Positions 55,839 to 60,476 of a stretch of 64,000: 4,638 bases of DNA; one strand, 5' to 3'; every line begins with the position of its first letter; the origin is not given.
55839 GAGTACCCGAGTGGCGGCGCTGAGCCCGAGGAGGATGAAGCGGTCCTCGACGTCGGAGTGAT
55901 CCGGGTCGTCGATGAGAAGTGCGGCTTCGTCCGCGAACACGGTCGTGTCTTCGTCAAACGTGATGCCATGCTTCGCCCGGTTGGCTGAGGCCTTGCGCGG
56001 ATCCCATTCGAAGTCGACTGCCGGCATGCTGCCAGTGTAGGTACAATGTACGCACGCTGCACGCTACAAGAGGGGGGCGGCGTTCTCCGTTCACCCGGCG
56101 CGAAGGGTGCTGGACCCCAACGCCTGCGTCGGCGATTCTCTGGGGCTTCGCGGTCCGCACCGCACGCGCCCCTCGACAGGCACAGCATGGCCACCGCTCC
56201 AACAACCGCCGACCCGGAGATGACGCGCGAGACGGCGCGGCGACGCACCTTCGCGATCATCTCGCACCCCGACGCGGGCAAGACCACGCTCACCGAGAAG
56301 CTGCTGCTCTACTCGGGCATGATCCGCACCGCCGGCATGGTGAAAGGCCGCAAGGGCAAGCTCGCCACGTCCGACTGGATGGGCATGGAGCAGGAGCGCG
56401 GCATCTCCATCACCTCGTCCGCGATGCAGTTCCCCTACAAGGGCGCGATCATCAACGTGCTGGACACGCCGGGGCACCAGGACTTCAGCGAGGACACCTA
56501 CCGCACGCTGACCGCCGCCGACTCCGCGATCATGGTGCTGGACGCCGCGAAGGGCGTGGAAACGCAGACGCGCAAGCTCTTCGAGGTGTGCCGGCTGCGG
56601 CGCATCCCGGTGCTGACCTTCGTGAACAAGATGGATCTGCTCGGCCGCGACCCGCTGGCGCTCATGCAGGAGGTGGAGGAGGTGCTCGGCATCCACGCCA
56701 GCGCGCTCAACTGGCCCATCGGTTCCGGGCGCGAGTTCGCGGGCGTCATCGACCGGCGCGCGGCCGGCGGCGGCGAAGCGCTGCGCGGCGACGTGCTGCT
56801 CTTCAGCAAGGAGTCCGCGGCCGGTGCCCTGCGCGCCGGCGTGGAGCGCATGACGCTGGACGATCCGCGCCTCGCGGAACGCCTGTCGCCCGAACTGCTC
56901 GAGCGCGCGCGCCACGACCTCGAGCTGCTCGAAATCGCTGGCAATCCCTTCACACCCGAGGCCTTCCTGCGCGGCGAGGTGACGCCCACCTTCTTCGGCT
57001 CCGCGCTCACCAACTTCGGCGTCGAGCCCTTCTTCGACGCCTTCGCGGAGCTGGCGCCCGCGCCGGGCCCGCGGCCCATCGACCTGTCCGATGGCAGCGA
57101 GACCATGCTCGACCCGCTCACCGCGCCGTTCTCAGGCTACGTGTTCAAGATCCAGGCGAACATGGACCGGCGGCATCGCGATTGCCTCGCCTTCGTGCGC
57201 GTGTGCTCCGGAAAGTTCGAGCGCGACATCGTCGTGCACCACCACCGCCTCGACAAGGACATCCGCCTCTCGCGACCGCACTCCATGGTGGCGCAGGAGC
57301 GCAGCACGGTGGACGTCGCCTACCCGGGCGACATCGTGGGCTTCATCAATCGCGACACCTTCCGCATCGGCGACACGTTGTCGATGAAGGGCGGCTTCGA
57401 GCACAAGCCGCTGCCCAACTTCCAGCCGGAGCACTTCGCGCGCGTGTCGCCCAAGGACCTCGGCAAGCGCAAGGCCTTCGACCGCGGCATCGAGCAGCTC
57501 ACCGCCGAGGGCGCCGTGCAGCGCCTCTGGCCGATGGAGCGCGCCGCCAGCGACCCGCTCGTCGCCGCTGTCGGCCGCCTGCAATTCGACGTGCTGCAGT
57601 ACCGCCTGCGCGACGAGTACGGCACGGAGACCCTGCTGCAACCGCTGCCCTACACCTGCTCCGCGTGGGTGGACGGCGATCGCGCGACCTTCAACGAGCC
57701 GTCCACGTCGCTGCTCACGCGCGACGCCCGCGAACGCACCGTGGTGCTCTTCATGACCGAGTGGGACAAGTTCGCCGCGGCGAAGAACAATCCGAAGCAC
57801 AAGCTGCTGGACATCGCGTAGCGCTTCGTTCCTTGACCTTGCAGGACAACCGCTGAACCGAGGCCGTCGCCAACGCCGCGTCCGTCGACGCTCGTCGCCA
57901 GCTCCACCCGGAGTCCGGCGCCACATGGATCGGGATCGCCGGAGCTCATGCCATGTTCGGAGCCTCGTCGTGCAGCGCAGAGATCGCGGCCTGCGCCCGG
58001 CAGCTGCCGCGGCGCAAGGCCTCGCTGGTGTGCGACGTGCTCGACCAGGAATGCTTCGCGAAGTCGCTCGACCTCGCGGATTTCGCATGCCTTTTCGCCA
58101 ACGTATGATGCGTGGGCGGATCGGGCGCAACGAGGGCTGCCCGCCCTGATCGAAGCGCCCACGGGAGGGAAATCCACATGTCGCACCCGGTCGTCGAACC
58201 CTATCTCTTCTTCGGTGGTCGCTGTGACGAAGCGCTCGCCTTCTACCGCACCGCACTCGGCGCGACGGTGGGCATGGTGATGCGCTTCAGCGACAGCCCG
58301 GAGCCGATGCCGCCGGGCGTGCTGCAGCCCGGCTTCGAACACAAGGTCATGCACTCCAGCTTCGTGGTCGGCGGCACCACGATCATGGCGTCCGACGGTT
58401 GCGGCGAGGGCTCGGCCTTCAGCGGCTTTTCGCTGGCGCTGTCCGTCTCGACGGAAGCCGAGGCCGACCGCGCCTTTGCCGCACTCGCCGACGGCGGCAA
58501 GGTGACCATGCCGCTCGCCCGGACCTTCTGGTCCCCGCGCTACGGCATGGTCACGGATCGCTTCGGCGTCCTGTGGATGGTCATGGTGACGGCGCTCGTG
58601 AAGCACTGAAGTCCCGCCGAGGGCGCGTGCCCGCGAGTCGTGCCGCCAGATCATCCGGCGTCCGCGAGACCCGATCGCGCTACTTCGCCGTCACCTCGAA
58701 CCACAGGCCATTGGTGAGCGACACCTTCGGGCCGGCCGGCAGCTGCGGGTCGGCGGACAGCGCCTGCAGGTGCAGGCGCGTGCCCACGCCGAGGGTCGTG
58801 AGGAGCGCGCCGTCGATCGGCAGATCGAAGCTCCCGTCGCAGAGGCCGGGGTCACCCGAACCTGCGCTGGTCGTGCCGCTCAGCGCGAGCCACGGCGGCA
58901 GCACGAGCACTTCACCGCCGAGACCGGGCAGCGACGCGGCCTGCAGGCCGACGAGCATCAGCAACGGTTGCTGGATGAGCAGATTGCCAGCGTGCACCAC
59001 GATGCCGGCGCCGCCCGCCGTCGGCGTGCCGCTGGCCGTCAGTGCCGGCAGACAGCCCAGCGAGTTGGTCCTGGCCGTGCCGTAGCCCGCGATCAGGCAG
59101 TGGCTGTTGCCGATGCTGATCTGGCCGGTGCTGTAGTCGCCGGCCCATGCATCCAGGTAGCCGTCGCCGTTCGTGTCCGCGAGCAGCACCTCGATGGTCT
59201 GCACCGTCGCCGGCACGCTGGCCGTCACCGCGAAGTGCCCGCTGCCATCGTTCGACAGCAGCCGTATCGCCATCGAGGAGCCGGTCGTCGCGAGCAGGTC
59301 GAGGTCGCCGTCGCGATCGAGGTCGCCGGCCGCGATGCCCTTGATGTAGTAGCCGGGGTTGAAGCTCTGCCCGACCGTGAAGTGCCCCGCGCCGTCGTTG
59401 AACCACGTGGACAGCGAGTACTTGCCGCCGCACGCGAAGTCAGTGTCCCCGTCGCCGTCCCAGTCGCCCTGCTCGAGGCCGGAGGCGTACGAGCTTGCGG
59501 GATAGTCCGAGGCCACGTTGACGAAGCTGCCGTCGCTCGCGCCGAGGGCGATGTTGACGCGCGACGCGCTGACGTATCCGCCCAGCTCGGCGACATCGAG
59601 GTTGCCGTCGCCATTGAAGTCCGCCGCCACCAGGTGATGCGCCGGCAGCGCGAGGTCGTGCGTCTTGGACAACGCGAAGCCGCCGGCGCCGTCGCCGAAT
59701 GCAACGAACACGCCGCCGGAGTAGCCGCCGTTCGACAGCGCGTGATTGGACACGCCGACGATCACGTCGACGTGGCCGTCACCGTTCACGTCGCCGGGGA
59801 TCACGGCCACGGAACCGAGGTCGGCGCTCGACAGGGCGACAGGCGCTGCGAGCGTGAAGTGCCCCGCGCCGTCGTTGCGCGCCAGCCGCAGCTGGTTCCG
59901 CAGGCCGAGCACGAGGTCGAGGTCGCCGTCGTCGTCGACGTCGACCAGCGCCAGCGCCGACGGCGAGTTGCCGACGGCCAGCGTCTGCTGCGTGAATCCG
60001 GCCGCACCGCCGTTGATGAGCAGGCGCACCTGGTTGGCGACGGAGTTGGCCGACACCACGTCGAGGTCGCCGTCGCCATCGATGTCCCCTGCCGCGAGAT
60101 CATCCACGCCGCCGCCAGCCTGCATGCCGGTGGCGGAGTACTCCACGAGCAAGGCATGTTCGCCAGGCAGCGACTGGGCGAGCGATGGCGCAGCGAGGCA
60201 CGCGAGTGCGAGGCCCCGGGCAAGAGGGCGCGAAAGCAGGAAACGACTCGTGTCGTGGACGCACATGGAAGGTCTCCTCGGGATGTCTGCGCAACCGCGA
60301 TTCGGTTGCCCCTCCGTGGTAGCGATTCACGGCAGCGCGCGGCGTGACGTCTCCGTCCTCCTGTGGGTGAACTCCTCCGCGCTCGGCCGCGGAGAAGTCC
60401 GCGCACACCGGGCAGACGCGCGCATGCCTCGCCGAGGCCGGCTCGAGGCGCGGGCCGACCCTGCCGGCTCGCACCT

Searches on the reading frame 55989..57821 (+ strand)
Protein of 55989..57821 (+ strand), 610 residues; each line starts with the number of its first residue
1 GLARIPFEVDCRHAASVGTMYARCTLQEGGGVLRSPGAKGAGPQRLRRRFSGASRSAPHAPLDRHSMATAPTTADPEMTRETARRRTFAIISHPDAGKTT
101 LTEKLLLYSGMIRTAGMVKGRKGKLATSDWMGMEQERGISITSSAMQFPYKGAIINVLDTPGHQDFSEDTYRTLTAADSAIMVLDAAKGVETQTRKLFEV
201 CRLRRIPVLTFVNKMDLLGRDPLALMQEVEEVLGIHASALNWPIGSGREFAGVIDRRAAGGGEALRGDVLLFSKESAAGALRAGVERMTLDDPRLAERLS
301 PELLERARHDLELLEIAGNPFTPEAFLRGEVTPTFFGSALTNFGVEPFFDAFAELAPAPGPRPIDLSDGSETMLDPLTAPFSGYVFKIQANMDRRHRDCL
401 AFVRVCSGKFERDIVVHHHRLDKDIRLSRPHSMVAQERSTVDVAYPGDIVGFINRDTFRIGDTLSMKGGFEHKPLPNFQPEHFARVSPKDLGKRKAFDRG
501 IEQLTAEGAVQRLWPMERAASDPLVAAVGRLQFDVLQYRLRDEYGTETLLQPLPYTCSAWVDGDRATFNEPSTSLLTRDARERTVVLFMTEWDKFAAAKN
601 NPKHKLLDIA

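Call 65: search_protein_families(library=pfam, proteins=[window:55989-57821:+], max_evalue=0.001)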
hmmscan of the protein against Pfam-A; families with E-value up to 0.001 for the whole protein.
window:55989-57821:+ (610 aa): 5 families
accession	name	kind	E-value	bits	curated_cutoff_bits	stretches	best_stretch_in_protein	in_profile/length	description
PF00009.33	GTP_EFTU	-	2e-52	178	26.5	1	84-357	2-187/188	Elongation factor Tu GTP binding domain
PF16658.11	RF3_C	-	2.3e-36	124.9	40.1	1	473-593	2-127/132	Class II release factor RF3, C-terminal domain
PF22042.2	EF-G_D2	-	4.6e-24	84.8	27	1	380-465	1-82/84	Elongation factor G domain 2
PF03144.31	GTP_EFTU_D2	-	2.6e-06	28.2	30.3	1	400-464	3-72/73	Elongation factor Tu domain 2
PF01926.29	MMR_HSR1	-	1.5e-05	25.5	21.9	1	88-214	2-113/113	50S ribosome-binding GTPase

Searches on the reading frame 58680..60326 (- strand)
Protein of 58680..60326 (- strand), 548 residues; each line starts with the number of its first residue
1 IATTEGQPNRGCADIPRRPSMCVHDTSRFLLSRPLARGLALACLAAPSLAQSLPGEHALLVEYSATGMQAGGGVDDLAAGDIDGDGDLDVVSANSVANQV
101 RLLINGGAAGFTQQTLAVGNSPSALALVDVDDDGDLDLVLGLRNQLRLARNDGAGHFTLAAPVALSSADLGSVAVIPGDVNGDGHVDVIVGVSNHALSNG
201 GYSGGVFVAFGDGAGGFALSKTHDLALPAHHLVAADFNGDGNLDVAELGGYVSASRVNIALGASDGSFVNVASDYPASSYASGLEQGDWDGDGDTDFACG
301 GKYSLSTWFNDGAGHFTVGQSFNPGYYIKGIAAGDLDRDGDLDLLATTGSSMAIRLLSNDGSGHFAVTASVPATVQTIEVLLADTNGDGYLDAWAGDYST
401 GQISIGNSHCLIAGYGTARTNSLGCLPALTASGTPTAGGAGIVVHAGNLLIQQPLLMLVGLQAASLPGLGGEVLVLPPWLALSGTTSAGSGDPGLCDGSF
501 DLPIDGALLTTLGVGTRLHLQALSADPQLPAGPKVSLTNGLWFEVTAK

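Call 65: search_protein_families(library=pfam, proteins=[window:58680-60326:-], max_evalue=0.001)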
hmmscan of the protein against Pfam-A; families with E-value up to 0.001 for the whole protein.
window:58680-60326:- (548 aa): 2 families
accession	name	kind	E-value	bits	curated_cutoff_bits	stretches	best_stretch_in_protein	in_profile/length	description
PF13517.12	FG-GAP_3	-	3.3e-42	143.4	26.9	6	129-190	1-61/61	FG-GAP-like repeat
PF01839.29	FG-GAP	-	5.2e-17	61.8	22.1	1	175-208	5-36/37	FG-GAP repeat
